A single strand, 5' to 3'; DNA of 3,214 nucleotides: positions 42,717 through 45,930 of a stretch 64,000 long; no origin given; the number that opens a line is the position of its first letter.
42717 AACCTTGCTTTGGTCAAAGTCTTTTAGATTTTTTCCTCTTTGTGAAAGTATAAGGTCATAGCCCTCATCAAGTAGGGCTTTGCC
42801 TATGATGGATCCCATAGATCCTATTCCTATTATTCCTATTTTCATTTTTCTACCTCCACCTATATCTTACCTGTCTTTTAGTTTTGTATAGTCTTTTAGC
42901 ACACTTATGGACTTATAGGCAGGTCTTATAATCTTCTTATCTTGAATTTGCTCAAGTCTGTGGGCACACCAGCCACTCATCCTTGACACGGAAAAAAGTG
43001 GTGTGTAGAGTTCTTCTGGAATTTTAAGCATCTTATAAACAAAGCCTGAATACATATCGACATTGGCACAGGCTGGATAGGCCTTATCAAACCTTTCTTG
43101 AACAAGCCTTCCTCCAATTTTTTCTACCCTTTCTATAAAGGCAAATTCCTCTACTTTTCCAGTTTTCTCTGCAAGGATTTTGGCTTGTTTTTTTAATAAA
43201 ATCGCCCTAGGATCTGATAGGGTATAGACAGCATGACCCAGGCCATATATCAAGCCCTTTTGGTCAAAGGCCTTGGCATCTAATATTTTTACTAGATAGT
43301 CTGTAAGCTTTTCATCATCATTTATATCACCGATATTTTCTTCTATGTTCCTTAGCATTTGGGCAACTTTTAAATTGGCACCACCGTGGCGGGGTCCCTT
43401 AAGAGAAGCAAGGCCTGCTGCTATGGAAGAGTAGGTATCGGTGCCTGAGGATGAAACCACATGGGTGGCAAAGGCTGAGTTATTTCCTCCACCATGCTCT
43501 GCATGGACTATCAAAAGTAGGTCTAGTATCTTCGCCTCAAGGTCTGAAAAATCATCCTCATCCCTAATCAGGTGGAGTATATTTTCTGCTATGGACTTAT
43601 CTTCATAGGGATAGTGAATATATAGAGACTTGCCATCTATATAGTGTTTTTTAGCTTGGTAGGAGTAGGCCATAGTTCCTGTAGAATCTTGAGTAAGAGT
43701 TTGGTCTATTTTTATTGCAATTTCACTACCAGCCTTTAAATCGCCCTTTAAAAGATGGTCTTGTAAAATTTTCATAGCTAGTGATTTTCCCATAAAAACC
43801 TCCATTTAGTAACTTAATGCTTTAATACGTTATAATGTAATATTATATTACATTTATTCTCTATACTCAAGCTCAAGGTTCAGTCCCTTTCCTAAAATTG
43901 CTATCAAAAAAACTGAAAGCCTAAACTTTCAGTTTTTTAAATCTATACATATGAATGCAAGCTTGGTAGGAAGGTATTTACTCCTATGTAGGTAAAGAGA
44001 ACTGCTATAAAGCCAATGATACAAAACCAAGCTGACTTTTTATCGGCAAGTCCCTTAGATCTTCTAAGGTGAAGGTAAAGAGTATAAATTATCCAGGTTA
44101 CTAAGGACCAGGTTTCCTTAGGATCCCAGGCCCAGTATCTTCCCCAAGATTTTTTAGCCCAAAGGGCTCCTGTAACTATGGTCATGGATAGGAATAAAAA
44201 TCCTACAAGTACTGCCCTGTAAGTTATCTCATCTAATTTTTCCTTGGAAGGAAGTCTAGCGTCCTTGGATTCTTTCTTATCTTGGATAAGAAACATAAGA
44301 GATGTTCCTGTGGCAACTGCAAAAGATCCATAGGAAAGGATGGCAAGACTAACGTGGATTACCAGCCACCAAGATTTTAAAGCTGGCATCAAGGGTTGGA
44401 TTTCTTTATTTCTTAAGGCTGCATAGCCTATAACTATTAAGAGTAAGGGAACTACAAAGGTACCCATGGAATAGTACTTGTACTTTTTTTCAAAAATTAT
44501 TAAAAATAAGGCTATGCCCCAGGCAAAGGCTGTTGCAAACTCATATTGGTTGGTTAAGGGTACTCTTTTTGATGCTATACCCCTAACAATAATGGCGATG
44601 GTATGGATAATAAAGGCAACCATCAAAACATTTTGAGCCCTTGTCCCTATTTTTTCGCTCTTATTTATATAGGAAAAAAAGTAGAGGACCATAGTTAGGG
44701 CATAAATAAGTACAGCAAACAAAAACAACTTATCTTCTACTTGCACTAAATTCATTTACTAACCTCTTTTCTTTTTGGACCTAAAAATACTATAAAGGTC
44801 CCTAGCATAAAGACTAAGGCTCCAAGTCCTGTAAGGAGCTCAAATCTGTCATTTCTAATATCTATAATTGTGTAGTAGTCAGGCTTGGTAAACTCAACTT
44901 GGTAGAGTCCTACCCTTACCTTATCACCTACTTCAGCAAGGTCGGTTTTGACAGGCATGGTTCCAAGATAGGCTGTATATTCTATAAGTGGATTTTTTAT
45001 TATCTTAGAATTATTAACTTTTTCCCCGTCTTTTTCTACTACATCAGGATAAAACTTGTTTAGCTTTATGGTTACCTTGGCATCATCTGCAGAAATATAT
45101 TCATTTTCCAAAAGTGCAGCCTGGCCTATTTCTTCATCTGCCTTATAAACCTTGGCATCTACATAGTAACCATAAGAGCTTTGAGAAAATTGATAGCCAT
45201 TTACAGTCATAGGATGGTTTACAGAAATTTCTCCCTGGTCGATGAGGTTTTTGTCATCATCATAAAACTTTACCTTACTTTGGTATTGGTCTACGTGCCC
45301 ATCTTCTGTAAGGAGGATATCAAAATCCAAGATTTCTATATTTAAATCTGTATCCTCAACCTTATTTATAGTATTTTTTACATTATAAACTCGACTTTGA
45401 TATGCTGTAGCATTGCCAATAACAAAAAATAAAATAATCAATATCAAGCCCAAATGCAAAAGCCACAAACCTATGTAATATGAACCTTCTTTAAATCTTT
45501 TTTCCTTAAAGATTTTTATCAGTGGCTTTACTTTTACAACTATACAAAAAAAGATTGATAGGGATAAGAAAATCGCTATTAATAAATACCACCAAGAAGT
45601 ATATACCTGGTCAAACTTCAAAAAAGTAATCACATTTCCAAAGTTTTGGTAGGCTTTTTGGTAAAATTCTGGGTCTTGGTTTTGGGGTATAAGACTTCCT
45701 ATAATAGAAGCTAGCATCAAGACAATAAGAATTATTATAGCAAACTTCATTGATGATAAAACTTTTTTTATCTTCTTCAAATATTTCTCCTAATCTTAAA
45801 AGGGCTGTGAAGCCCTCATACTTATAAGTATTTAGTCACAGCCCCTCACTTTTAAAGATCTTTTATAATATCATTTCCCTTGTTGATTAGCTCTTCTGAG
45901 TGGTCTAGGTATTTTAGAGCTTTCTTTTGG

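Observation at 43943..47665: Lipoprotein pentaheme NrfA with dedicated CcsBA maturation genes but no NrfH/NrfBCD partner, divergent from a YgbA-like NO-stress gene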

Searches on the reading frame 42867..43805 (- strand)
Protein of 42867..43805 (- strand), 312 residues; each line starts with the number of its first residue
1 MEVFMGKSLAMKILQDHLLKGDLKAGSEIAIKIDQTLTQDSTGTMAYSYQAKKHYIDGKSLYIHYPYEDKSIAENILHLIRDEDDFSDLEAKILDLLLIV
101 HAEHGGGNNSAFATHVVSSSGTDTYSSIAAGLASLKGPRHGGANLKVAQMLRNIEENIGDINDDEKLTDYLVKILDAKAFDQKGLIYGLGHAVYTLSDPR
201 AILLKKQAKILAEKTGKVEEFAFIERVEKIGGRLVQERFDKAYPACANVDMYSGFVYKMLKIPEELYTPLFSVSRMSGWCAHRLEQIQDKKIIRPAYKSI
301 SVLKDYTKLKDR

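Call 3: search_protein_families(library=pfam, proteins=[window:42867-43805:-], max_evalue=0.01)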
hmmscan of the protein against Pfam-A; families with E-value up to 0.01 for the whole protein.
window:42867-43805:- (312 aa): 1 family
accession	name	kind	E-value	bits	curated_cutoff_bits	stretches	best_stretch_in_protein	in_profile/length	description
PF00285.26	Citrate_synt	-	1.3e-79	268.2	27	1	36-296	119-357/357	Citrate synthase, C-terminal domain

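Call 4: search_protein_families(library=ncbifam, proteins=[window:42867-43805:-], max_evalue=0.01)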
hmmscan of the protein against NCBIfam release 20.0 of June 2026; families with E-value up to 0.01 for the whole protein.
window:42867-43805:- (312 aa): 23 families
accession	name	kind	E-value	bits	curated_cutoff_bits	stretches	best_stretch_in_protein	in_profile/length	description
NF010635.0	PRK14032.1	subfamily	1.9e-126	422.2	426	1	44-312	179-448/448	citrate synthase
TIGR01800.1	cit_synth_II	subfamily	3.5e-56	190.5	421.3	1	63-298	140-353/368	2-methylcitrate synthase/citrate synthase II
NF010639.0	PRK14036.1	equivalog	2.4e-51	174.6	502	1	66-297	150-362/379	citrate synthase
NF010638.0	PRK14035.1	equivalog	2.4e-49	168.1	572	1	66-301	147-360/372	citrate synthase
NF009006.1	PRK12351.1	equivalog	3.1e-48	164.1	550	1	57-300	144-363/376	bifunctional 2-methylcitrate synthase/citrate synthase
NF041301.1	Cit_synth_Halo_CitZ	equivalog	6.8e-47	160.3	550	1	65-301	152-367/379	citrate synthase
NF010637.0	PRK14034.1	equivalog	1.1e-45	156.3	594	1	63-297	143-355/372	citrate synthase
NF004126.0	PRK05614.1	equivalog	1.7e-45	155.3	505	1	61-296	185-413/430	citrate synthase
NF041157.1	Cit_synThplmales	equivalog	1.9e-40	139.2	590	1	62-296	142-359/377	citrate synthase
NF010636.0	PRK14033.1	equivalog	2e-40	138.8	479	1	63-296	150-361/376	bifunctional 2-methylcitrate synthase/citrate synthase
NF009005.0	PRK12350.1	subfamily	3.1e-40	138.5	332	1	74-297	139-345/366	citrate synthase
NF009004.0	PRK12349.1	equivalog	1.1e-38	133.1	508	1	65-298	150-362/372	citrate synthase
TIGR01798.1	cit_synth_I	equivalog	1.2e-36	126.4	485.15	1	55-295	168-400/412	citrate synthase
NF010640.0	PRK14037.1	subfamily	2.7e-33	115.4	504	1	64-297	144-361/377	citrate synthase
NF007128.0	PRK09569.1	subfamily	1.1e-32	113.2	344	1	71-307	205-431/437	citrate (Si)-synthase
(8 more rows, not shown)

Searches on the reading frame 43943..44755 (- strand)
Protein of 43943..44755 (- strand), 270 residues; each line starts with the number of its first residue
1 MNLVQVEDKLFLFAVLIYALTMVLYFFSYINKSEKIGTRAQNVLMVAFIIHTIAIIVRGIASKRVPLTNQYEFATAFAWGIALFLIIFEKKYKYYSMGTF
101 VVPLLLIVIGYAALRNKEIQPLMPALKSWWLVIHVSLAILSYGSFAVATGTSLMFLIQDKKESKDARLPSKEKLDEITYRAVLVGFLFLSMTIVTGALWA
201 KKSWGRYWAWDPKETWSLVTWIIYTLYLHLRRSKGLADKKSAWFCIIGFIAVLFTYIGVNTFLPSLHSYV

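Call 3: search_protein_families(library=pfam, proteins=[window:43943-44755:-], max_evalue=0.01)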
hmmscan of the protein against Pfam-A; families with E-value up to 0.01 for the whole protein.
window:43943-44755:- (270 aa): 1 family
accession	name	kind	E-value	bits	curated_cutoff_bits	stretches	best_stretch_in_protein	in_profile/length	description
PF01578.25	Cytochrom_C_asm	-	8.8e-54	182.8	29.9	1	69-267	3-212/212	Cytochrome C assembly protein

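Call 4: search_protein_families(library=ncbifam, proteins=[window:43943-44755:-], max_evalue=0.01)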
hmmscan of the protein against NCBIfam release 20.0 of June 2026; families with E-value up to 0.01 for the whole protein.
window:43943-44755:- (270 aa): 5 families
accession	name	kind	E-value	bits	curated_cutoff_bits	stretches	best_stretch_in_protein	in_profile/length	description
TIGR03144.1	cytochr_II_ccsB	equivalog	4.9e-77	259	187.6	1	44-269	2-251/252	c-type cytochrome biogenesis protein CcsB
TIGR00353.1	nrfE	subfamily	2.7e-13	49.7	569.05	1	120-268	106-251/578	heme lyase CcmF/NrfE family subunit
TIGR01191.1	ccmC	subfamily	2.6e-12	47.1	186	1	131-261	13-135/184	heme ABC transporter permease CcmC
NF007691.0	PRK10369.1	subfamily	3.8e-11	42.5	394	1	120-267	160-304/573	heme lyase NrfEFG subunit NrfE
TIGR03145.1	cyt_nit_nrfE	subfamily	1.3e-10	40.7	927.3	1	120-269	158-304/631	heme lyase NrfEFG subunit NrfE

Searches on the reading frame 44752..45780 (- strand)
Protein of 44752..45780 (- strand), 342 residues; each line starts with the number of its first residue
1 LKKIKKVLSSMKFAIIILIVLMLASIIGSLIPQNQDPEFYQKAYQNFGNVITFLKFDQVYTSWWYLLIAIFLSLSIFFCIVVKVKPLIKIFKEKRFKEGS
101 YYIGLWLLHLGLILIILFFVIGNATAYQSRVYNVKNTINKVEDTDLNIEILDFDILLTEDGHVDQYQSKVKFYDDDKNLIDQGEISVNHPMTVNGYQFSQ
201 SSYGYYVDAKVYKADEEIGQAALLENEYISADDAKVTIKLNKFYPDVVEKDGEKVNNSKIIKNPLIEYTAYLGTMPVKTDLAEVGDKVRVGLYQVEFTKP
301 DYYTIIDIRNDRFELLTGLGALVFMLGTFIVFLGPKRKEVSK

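Call 3: search_protein_families(library=pfam, proteins=[window:44752-45780:-], max_evalue=0.01)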
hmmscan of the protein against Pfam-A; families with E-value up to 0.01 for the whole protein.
window:44752-45780:- (342 aa): 1 family
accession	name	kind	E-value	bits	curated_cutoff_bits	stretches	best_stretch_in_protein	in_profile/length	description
PF05140.19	ResB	-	5.1e-40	138.1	24.6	2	11-97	1-91/486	ResB-like family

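Call 4: search_protein_families(library=ncbifam, proteins=[window:44752-45780:-], max_evalue=0.01)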
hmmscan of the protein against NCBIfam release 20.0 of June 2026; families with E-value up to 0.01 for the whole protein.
window:44752-45780:- (342 aa): 0 families
